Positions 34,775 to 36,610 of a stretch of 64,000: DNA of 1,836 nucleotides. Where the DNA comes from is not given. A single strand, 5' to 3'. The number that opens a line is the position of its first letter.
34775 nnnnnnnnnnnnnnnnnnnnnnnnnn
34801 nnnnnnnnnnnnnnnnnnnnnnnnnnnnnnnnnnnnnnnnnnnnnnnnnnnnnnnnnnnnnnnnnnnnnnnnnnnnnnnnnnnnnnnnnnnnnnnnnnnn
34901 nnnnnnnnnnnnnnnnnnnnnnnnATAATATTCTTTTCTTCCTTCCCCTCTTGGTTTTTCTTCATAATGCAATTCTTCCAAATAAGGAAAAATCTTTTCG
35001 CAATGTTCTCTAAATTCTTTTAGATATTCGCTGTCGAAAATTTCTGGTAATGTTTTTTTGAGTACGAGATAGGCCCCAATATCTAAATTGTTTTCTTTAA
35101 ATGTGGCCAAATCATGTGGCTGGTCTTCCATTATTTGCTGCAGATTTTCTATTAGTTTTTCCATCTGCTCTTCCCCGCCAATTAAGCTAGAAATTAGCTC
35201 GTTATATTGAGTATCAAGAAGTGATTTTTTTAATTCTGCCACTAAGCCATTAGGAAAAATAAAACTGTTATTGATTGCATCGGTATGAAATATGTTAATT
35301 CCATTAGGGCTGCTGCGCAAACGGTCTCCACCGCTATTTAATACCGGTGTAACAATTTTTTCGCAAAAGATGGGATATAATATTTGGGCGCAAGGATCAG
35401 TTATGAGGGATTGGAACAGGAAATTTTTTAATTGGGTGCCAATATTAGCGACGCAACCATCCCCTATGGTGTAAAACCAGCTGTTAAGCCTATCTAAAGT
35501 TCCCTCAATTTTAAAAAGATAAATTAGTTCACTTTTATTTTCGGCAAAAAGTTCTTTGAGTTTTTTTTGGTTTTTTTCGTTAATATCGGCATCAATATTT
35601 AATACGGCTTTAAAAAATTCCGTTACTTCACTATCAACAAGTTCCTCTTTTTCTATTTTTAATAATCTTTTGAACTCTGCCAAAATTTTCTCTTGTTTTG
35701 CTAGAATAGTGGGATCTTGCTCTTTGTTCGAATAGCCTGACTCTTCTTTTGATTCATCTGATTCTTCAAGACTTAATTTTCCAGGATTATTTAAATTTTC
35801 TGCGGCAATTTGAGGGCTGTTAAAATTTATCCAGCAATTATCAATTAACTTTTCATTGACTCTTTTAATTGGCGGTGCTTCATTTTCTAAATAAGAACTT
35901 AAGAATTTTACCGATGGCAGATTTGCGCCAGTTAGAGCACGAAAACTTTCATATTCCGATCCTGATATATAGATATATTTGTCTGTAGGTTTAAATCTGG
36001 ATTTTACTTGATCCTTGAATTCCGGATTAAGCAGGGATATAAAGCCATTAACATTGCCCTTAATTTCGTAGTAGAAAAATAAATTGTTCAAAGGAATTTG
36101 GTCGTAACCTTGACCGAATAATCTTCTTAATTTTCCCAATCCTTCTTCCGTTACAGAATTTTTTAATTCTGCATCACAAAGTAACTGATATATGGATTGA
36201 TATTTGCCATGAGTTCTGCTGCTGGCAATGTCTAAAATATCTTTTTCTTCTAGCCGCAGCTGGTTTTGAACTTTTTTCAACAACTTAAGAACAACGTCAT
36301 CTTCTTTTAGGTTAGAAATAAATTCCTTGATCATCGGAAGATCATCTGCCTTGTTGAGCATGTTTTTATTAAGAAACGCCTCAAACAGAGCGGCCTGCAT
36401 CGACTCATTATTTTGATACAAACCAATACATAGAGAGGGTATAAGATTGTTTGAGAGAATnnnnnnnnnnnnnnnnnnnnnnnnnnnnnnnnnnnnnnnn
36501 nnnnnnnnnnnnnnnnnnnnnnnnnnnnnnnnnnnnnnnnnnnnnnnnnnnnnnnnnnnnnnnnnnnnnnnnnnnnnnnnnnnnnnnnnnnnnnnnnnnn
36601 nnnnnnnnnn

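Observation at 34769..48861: Unrecognised giant paralog family (three intact genes and one wreck) with a W-x3-P-E-N-N repeat and a conserved Cys core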

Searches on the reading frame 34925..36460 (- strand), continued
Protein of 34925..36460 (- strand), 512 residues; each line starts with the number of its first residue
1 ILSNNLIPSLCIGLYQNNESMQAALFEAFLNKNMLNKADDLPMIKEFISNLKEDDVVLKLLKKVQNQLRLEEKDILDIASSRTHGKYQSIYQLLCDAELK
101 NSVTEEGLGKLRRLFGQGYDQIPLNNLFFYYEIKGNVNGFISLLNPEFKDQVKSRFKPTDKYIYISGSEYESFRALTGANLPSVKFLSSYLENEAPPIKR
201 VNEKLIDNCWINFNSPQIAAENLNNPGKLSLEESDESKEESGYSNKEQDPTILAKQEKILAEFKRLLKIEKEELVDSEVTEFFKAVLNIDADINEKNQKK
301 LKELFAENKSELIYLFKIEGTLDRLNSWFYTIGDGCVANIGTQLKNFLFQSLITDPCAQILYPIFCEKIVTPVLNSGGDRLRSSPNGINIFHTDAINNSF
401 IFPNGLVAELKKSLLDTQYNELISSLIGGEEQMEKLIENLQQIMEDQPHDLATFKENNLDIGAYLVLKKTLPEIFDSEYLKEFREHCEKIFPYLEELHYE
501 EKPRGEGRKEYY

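Call 111: find_related_loci(query=L083:22705-24525:+, collection=genome_contigs, flank=1000)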
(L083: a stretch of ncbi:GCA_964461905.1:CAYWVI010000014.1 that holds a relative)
Query L083:22705-24525:+ (606 aa) in genome_contigs; peptide patterns used: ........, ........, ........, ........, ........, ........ (x = any residue, [..] = any of these).
163 stretches matched a pattern; 120 encode a relative of the query (tblastn E <= 1e-3); the best 80 are kept; 80 distinct loci.
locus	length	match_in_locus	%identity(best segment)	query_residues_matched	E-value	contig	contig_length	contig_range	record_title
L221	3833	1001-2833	91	1-606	0e+0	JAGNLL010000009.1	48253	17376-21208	MAG: Rickettsiales bacterium isolate Gw_Eff_bin_514 Gw_Eff_1133_length_48253_cov_15.253543, whole genome shotgun sequenc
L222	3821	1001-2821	93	1-606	0e+0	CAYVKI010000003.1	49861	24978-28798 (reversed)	MAG TPA_asm: uncultured Rhizobium sp. isolate SRP285395_co1_351 genome assembly, contig: NODE_856_length_49861_cov_5.057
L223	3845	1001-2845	89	1-606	0e+0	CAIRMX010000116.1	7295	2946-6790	MAG: uncultured Alphaproteobacteria bacterium isolate ErkenSummer_bin-0736 genome assembly, contig: bin-0736:116/173, wh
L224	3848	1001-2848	88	1-606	0e+0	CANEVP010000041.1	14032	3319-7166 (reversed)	MAG: Rickettsiales bacterium isolate CE-Oct18-128 genome assembly, contig: CE-Oct18-128.fna-C41, whole genome shotgun se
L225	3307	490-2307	88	3-606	0e+0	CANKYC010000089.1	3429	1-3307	MAG: Rickettsiales bacterium isolate ZE05-15may19-8 genome assembly, contig: ZE05-15May19-c30042, whole genome shotgun s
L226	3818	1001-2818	87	3-606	0e+0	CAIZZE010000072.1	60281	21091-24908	MAG: uncultured Alphaproteobacteria bacterium isolate Loc080925-4-5m_bin-0125 genome assembly, contig: bin-0125:72/83, w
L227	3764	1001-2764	86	3-590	0e+0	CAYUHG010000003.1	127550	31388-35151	MAG TPA_asm: uncultured Rhizobium sp. isolate SRP219642_co8_395 genome assembly, contig: NODE_76_length_127550_cov_35.01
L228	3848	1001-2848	84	4-606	0e+0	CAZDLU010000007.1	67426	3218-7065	MAG TPA_asm: uncultured Rhizobium sp. isolate SRP257259_co1_401 genome assembly, contig: NODE_379_length_67426_cov_7.888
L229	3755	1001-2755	88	2-586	0e+0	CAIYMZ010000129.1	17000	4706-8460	MAG: uncultured Alphaproteobacteria bacterium isolate Loclat_bin-14143 genome assembly, contig: bin-14143:129/175, whole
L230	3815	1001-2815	84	3-606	0e+0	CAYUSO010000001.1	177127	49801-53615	MAG TPA_asm: uncultured Rhizobium sp. isolate SRP257259_co1_339 genome assembly, contig: NODE_57_length_177127_cov_10.20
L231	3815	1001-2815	85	1-605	0e+0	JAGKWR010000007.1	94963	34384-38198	MAG: Alphaproteobacteria bacterium isolate C8_D7_3 C8_D7_3_22, whole genome shotgun sequence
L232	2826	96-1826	88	38-606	0e+0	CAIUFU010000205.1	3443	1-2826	MAG: uncultured Alphaproteobacteria bacterium isolate KT6_bin-167 genome assembly, contig: bin-167:205/264, whole genome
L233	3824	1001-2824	83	3-606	0e+0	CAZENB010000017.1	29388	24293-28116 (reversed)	MAG TPA_asm: uncultured Rhizobium sp. isolate SRP219642_co3_485 genome assembly, contig: NODE_1595_length_29388_cov_5.09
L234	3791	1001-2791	84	1-597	0e+0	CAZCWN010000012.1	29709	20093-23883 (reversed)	MAG TPA_asm: uncultured Rhizobium sp. isolate SRP319275_co1_30 genome assembly, contig: NODE_1372_length_29709_cov_5.569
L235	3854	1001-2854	83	2-606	0e+0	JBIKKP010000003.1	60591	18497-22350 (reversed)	MAG: Rickettsiales bacterium isolate ME2014-08-03_3300034122_group5_bin53 Rohwer_bin1992_scaffold_67_c1, whole genome sh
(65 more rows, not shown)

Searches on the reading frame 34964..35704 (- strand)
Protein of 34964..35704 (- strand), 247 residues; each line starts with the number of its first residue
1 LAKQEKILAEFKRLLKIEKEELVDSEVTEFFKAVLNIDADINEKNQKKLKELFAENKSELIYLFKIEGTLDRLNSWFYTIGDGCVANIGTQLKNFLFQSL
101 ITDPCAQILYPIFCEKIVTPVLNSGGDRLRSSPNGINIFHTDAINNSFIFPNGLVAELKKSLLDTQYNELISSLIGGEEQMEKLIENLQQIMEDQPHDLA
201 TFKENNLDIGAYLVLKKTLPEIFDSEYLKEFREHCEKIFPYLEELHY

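Call 64: predict_structure(alignment_id=A4)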
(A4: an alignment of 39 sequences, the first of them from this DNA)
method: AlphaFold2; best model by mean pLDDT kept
length: 247 residues; sequences in the alignment: 39
mean_pLDDT: 91.8   pTM: 0.85
mean pLDDT of the five models: 91.8, 91.1, 90.5, 89.2, 88.7
residues with pLDDT >= 90: 190; 70-90: 50; 50-70: 7; < 50: 0
segments of 3 or more residues with pLDDT < 50: none
pLDDT, mean of each block of 10 residues (from residue 1): 96 98 98 93 96 97 95 84 84 94 95 95 80 91 94 97 89 91 89 79 92 96 97 93 78
secondary structure, 60 per line:
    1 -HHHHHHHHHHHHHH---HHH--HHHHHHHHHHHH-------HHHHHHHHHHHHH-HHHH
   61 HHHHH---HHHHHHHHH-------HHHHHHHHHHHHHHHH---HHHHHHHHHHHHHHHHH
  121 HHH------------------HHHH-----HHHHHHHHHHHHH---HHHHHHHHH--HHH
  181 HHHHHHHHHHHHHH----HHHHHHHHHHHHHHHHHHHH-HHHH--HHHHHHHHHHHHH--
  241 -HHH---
elements in order: H2-15 H24-35 H43-55 H57-65 H69-77 H85-100 H104-123 H142-145 H151-163 H167-175 H178-194 H199-218 H220-223 H226-238
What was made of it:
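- Domain 2 is a compact 14-helix globule, not a solenoid (call 64).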

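Call 66: fold_search(model_id=the predicted structure, library=pdb)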
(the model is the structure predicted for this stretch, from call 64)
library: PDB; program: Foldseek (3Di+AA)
matches with E <= 10: 47; with E <= 0.001: 0
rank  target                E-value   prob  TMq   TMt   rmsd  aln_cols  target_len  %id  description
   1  7jh5_A                2.2e+00  0.04  0.14  0.12  24.4       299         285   14  Co-LOCKR: de novo designed protein switch (released 2020-09-02)
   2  6e9t_A                2.4e+00  0.08  0.17  0.18  18.1       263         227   11  DHF58 filament (released 2018-11-21)
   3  5iy7_M                3.5e+00  0.10  0.24  0.21  12.4       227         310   13  Human holo-PIC in the open state (released 2016-05-18)
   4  9lvb_A                3.5e+00  0.02  0.13  0.08  20.2       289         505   14  IAA-free AUX1 (released 2025-07-23)
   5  6w2w                  3.6e+00  0.04  0.14  0.15  17.4       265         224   14  Junction 24, DHR14-DHR18 (released 2020-04-15)
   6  1t1n_A                3.8e+00  0.07  0.14  0.22  21.6       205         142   11  CRYSTAL STRUCTURE OF CARBONMONOXY HEMOGLOBIN (released 1999-04-29)
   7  6qva                  4.0e+00  0.02  0.13  0.11  22.0       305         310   13  Crystal structure of a CHAD domain from Chlorobium tepidum in complex with inorganic polyphosphate (released 2019-05-29)
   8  9k7z_0                4.3e+00  0.06  0.19  0.20  14.9       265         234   13  Cryo-EM structure of designed zinc-induced icosahedron Cage-i53-Zn1-HEHE-16 (released 2025-10-29)
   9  3o1j_A                4.3e+00  0.03  0.12  0.12  27.3       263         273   16  Crystal Structure of the TorS sensor domain - TorT complex in the absence of isopropanol (released 2011-12-21)
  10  4of9                  4.5e+00  0.06  0.14  0.21  20.5       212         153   12  Structure of K42N variant of sperm whale myoglobin (released 2014-11-26)
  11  8s51_M                5.0e+00  0.08  0.24  0.22  12.8       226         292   12  RNA polymerase II core initially transcribing complex with an ordered RNA of 8 nt (released 2024-04-17)
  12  5k7v_A                5.0e+00  0.04  0.17  0.16  19.0       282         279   13  Computational Design of Self-Assembling Cyclic Protein Homooligomers (released 2017-04-12)
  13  6me8_B                5.0e+00  0.02  0.12  0.09  21.4       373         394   11  XFEL crystal structure of human melatonin receptor MT2 (N86D) in complex with 2-phenylmelatonin (released 2019-04-24)
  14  5ilm                  5.2e+00  0.05  0.14  0.21  20.6       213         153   11  H64A sperm whale myoglobin with a Fe-chlorophenyl moiety (released 2016-09-21)
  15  3o1h_A                5.2e+00  0.02  0.12  0.11  27.2       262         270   16  Crystal Structure of the TorS sensor domain - TorT complex in the presence of TMAO (released 2011-12-21)
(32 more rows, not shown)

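Call 68: fold_search(model_id=the predicted structure, library=viral)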
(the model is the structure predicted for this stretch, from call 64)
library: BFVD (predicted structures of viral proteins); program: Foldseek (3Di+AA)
matches with E <= 10: 43; with E <= 0.001: 0
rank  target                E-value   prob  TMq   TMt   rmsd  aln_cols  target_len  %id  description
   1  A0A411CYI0            1.1e+00  0.09  0.19  0.09  24.6       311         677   10  Uncharacterized protein [Streptomyces phage Shawty]
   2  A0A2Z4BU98            1.8e+00  0.09  0.20  0.13  18.9       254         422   12  Polyprotein (Fragment) [Fisa-like virus]
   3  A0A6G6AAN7            2.4e+00  0.06  0.16  0.13  19.1       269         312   10  Uncharacterized protein [Borely moumouvirus]
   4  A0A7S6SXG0            3.0e+00  0.04  0.16  0.15  18.2       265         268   10  (no name in the UniProt tables at hand)
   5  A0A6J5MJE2            3.5e+00  0.02  0.12  0.08  18.6       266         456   13  Uncharacterized protein [uncultured Caudovirales phage]
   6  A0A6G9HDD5            3.8e+00  0.03  0.15  0.13  18.0       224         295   16  Uncharacterized protein [Carcinus maenas virus 1]
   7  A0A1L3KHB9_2          4.0e+00  0.06  0.22  0.08  14.9       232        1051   16  (no name in the UniProt tables at hand)
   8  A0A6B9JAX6            4.0e+00  0.03  0.13  0.13  20.5       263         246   14  Uncharacterized protein [Vibrio phage vB_VchM_Kuja]
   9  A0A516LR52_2          4.0e+00  0.03  0.13  0.05  20.2       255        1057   13  (no name in the UniProt tables at hand)
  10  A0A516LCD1            4.2e+00  0.05  0.16  0.09  17.6       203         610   14  (no name in the UniProt tables at hand)
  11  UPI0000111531         4.2e+00  0.03  0.13  0.13  23.9       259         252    9  (no name look-up for this kind of identifier)
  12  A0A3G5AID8            4.8e+00  0.06  0.22  0.12  14.5       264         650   11  Uncharacterized protein [Sylvanvirus sp.]
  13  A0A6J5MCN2            4.8e+00  0.02  0.14  0.13  18.7       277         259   10  Uncharacterized protein [uncultured Caudovirales phage]
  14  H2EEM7                5.5e+00  0.04  0.17  0.17  17.9       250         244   12  Putative capsid protein 3 [Moumouvirus sp. 'Monve']
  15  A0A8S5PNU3            5.5e+00  0.03  0.19  0.08  19.7       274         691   13  Head to tail adaptor [Podoviridae sp. ct8dV2]
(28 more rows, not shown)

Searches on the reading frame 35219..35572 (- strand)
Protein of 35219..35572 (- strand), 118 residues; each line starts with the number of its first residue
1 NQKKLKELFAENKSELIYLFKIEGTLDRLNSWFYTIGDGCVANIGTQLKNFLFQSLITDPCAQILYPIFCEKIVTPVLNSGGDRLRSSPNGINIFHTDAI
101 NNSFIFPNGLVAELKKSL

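Call 53: find_related_loci(query=A3, collection=genome_contigs, flank=8000)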
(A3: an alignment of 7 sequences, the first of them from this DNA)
Query A3 (118 aa) in genome_contigs; peptide patterns used: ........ (x = any residue, [..] = any of these).
27 stretches matched a pattern; 8 encode a relative of the query (tblastn E <= 1e-3); 8 distinct loci.
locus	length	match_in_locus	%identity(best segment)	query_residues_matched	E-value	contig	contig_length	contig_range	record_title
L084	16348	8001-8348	52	1-116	4e-32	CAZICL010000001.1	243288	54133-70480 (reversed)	MAG TPA_asm: uncultured Rhizobium sp. isolate SRP062349_co2_99 genome assembly, contig: NODE_16_length_243288_cov_31.498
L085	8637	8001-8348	45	1-116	7e-31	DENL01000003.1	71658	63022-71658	MAG TPA_asm: Rickettsiales bacterium UBA2645 UBA2645_contig_1827, whole genome shotgun sequence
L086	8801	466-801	47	1-111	2e-29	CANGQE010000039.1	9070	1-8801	MAG: Rickettsiales bacterium isolate RE-14apr17-14 genome assembly, contig: RE-14Apr17-14.fna-C39, whole genome shotgun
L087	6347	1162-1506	48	1-114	8e-28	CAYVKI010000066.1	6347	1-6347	MAG TPA_asm: uncultured Rhizobium sp. isolate SRP285395_co1_351 genome assembly, contig: NODE_22420_length_6347_cov_4.45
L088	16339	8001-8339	43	4-116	2e-26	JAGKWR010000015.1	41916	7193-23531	MAG: Alphaproteobacteria bacterium isolate C8_D7_3 C8_D7_3_92, whole genome shotgun sequence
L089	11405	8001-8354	43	1-117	7e-26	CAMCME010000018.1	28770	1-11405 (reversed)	MAG: Rickettsia typhi isolate MsE-30apr19-74 genome assembly, contig: MsE-30apr19-C1927, whole genome shotgun sequence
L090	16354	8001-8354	41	1-116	3e-26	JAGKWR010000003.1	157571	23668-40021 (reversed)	MAG: Alphaproteobacteria bacterium isolate C8_D7_3 C8_D7_3_11, whole genome shotgun sequence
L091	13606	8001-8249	33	12-93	4e-11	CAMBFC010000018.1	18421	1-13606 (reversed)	MAG: Rickettsia typhi isolate MsH-30jul19-137 genome assembly, contig: MsH-30jul19-C5895, whole genome shotgun sequence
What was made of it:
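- Tried and rejected: A narrower alignment worked (call 53).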
